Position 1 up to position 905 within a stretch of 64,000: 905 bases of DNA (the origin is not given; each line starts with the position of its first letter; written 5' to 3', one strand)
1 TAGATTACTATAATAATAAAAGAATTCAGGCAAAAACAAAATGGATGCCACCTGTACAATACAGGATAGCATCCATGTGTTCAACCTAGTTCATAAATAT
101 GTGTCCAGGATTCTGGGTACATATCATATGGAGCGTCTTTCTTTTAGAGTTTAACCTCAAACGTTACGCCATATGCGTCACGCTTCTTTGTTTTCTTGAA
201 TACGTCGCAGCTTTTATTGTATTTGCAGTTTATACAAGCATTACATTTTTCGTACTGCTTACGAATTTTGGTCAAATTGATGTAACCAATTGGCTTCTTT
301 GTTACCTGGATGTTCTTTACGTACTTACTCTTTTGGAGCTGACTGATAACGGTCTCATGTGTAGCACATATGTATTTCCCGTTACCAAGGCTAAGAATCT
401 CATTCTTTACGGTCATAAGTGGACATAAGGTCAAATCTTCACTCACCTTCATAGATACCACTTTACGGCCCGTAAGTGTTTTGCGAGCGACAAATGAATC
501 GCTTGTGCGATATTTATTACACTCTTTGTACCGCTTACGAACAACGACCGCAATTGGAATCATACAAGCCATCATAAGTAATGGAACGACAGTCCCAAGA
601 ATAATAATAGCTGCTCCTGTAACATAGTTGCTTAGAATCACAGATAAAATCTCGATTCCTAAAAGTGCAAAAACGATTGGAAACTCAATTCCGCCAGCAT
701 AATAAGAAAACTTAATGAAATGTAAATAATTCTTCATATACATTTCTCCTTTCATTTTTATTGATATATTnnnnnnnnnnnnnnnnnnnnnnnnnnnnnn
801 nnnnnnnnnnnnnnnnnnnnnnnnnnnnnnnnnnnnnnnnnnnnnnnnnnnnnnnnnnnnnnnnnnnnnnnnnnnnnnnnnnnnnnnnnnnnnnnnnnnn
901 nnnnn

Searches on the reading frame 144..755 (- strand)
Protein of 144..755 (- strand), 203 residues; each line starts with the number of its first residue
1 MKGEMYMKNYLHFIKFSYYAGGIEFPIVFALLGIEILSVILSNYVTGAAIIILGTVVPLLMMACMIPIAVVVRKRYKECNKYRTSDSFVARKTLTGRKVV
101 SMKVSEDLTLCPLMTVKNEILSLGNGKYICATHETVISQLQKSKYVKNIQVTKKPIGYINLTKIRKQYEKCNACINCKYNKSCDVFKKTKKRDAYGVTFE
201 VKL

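Call 49: search_protein_families(library=pfam, proteins=[window:144-755:-], max_evalue=0.001)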
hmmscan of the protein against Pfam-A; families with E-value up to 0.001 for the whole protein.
window:144-755:- (203 aa): 0 families

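Call 53: search_protein_families(library=phrogs, alignment_id=A1, max_evalue=0.00001)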
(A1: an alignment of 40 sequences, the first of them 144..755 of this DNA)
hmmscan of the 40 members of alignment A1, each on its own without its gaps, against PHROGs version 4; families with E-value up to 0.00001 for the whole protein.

A. member 1, window:144-755:- (203 aa): 0 families

B. families by the number of members that match (of 40 scanned): 43 families (the first 25 are shown)
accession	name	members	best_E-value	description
phrog_691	-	1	1.7e-35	partition protein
phrog_130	-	1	1.3e-33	anti-repressor Ant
phrog_463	-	1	9.4e-31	anti-repressor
phrog_1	-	1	7.3e-30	integrase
phrog_2899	-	1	1.3e-29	anti-repressor Ant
phrog_216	-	1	1.4e-27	integrase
phrog_2593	-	1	1e-24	anti-repressor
phrog_245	-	1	6.2e-24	anti-repressor Ant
phrog_59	-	1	3.9e-23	HNH endonuclease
phrog_2011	-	1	4.4e-23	anti-repressor Ant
phrog_2355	-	1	1.7e-21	-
phrog_959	-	1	8.9e-21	HNH endonuclease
phrog_7940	-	1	7.5e-20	-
phrog_159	-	1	3.4e-19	RuvC-like Holliday junction resolvase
phrog_1492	-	1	3.6e-19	HNH endonuclease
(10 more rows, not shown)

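Call 56: search_protein_families(library=pfam, alignment_id=A1, max_evalue=0.0001)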
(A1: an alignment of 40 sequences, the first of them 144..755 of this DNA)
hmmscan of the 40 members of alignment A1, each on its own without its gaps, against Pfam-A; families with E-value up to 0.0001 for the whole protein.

A. member 1, window:144-755:- (203 aa): 0 families

B. families by the number of members that match (of 40 scanned): 14 families
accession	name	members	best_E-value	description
PF00589.27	Phage_integrase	1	3.3e-22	Phage integrase family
PF02498.22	Bro-N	1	5.5e-18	BRO family, N-terminal domain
PF03690.18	MYG1_exonuc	1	2.2e-14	Uncharacterised protein family (UPF0160)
PF13392.12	HNH_3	1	6.3e-10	HNH endonuclease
PF13508.13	Acetyltransf_7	1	1.7e-09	Acetyltransferase (GNAT) domain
PF00583.31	Acetyltransf_1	1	2e-09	Acetyltransferase (GNAT) family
PF02899.23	Phage_int_SAM_1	1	2e-07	Phage integrase, N-terminal SAM-like domain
PF01844.29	HNH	1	4.1e-07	HNH endonuclease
PF13395.12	HNH_4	1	2.5e-06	HNH endonuclease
PF13673.13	Acetyltransf_10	1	1.7e-05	Acetyltransferase (GNAT) domain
PF14279.12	HNH_5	1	3.1e-05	HNH endonuclease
PF21646.3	ACTMAP-like_C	1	5.2e-05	Actin maturation protease-like, C-terminal domain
PF00877.26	NLPC_P60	1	8e-05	NlpC/P60 family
PF21522.3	MreB-like_C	1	8.9e-05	Archaeal actin homologue MreB-like, C-terminal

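Call 96: find_encoding_contigs(protein=window:144-755:-, flank=10000, max_places=3)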
Protein window:144-755:- (203 aa): no gene with exactly this product is on record in the collection.
